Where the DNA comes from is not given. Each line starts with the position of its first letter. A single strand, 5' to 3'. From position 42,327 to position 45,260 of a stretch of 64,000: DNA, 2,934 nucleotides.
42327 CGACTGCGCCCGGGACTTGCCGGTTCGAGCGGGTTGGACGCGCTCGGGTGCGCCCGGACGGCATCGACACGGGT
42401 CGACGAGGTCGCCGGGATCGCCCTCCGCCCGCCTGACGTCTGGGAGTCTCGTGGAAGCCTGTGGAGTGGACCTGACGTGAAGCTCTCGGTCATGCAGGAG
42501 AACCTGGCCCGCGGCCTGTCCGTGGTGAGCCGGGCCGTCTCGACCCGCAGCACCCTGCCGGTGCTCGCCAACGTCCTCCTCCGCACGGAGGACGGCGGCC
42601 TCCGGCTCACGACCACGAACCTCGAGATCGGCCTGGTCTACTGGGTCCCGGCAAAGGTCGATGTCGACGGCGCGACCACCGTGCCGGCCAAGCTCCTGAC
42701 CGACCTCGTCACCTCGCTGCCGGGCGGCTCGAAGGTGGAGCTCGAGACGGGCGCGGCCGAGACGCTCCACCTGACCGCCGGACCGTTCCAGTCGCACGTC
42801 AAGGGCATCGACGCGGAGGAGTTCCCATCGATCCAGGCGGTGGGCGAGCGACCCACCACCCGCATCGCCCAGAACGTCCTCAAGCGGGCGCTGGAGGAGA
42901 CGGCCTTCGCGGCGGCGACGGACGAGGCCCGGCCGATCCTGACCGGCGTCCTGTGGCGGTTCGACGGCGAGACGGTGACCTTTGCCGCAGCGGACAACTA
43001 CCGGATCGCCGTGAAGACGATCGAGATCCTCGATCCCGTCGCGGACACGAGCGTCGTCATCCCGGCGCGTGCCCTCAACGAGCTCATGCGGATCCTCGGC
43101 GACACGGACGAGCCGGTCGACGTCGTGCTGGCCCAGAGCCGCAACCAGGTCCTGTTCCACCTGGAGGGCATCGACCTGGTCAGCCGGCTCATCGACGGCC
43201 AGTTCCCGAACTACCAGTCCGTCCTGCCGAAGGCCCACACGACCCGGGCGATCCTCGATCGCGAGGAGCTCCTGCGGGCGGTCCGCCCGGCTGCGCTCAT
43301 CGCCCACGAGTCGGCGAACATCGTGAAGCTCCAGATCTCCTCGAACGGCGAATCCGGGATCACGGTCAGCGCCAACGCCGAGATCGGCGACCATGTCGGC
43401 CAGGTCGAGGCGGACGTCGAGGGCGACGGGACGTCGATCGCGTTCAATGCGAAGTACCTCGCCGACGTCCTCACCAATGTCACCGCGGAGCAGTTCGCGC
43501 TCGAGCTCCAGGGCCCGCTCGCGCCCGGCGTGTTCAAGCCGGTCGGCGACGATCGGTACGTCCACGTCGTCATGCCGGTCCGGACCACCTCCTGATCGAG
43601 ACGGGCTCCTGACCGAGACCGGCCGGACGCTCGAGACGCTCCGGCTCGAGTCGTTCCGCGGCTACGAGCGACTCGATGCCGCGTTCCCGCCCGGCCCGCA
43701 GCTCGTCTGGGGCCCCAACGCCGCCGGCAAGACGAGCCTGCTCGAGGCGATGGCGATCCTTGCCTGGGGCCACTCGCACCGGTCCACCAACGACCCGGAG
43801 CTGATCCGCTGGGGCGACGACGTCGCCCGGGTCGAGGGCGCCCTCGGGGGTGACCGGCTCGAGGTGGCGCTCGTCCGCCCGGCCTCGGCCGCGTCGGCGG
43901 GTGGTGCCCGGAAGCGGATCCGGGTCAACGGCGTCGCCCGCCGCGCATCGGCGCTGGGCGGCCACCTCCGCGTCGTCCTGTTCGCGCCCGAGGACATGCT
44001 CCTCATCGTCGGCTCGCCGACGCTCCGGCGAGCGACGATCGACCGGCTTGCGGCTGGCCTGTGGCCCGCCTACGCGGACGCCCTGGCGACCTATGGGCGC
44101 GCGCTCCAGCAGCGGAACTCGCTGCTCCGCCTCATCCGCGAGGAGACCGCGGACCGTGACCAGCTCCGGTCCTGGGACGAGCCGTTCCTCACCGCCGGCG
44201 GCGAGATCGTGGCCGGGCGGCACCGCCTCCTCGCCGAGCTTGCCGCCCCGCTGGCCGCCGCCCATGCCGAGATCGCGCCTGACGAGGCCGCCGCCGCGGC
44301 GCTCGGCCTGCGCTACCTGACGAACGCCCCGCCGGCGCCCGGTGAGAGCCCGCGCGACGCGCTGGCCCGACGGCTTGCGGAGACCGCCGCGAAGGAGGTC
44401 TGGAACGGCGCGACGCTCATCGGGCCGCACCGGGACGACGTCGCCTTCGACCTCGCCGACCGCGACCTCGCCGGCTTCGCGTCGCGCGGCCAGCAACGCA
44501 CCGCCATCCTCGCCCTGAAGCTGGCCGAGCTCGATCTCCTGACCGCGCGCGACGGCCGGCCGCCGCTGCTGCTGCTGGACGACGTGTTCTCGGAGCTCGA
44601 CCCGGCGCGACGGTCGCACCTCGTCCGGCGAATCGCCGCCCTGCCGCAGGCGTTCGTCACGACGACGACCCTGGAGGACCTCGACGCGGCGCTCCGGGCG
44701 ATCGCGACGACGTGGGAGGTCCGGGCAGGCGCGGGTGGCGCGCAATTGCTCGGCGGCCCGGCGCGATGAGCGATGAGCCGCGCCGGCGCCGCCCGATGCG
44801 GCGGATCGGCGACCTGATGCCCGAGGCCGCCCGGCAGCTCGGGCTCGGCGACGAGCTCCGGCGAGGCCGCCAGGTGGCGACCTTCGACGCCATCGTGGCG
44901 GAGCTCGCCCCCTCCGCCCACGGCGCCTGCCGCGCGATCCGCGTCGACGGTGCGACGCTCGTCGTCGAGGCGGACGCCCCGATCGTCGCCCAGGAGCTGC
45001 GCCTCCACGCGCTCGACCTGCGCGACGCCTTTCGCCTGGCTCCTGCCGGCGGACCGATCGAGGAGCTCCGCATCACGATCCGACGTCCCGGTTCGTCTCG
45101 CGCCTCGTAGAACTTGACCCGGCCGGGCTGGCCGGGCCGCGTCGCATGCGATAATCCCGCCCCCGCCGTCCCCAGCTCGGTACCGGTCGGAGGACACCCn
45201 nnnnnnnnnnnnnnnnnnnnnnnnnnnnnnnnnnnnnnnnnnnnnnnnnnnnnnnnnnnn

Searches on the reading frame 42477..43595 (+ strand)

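Call 68: search_protein_families(library=pfam, proteins=[window:42477-43595:+], max_evalue=0.001)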
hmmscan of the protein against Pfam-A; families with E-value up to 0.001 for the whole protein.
window:42477-43595:+ (372 aa): 3 families
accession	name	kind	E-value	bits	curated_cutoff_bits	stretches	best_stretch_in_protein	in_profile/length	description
PF02767.21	DNA_pol3_beta_2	-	1.5e-36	125.6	27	1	130-245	2-116/116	DNA polymerase III beta subunit, central domain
PF00712.24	DNA_pol3_beta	-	7.4e-31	107.2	24.4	2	1-119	1-119/120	DNA polymerase III beta subunit, N-terminal domain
PF02768.20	DNA_pol3_beta_3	-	5.8e-22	78.2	27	1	248-369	2-121/121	DNA polymerase III beta subunit, C-terminal domain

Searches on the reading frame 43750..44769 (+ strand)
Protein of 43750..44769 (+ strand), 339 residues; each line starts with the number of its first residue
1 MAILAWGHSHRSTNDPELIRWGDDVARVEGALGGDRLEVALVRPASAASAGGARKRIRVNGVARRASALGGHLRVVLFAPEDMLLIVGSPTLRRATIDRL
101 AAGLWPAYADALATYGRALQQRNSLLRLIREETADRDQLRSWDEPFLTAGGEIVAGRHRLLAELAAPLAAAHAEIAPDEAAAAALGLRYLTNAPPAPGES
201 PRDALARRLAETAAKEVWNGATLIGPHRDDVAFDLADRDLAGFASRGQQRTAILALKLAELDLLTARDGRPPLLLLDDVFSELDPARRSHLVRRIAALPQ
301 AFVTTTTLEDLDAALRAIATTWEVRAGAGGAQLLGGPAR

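Call 20: search_protein_families(library=pfam, proteins=[window:43750-44769:+], max_evalue=0.001)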
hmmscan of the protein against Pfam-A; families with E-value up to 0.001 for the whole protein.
window:43750-44769:+ (339 aa): 1 family
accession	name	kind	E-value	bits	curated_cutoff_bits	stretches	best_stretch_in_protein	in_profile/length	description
PF02463.25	SMC_N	-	2.3e-06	27.6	40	1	116-318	135-209/220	RecF/RecN/SMC N terminal domain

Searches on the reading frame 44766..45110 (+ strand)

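Call 20: search_protein_families(library=pfam, proteins=[window:44766-45110:+], max_evalue=0.001)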
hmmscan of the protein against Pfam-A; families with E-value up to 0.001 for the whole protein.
window:44766-45110:+ (114 aa): 1 family
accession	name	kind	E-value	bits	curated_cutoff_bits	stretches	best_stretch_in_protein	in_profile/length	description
PF05258.17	DciA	-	1.1e-07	32.4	24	1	14-103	2-89/89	Dna[CI] antecedent, DciA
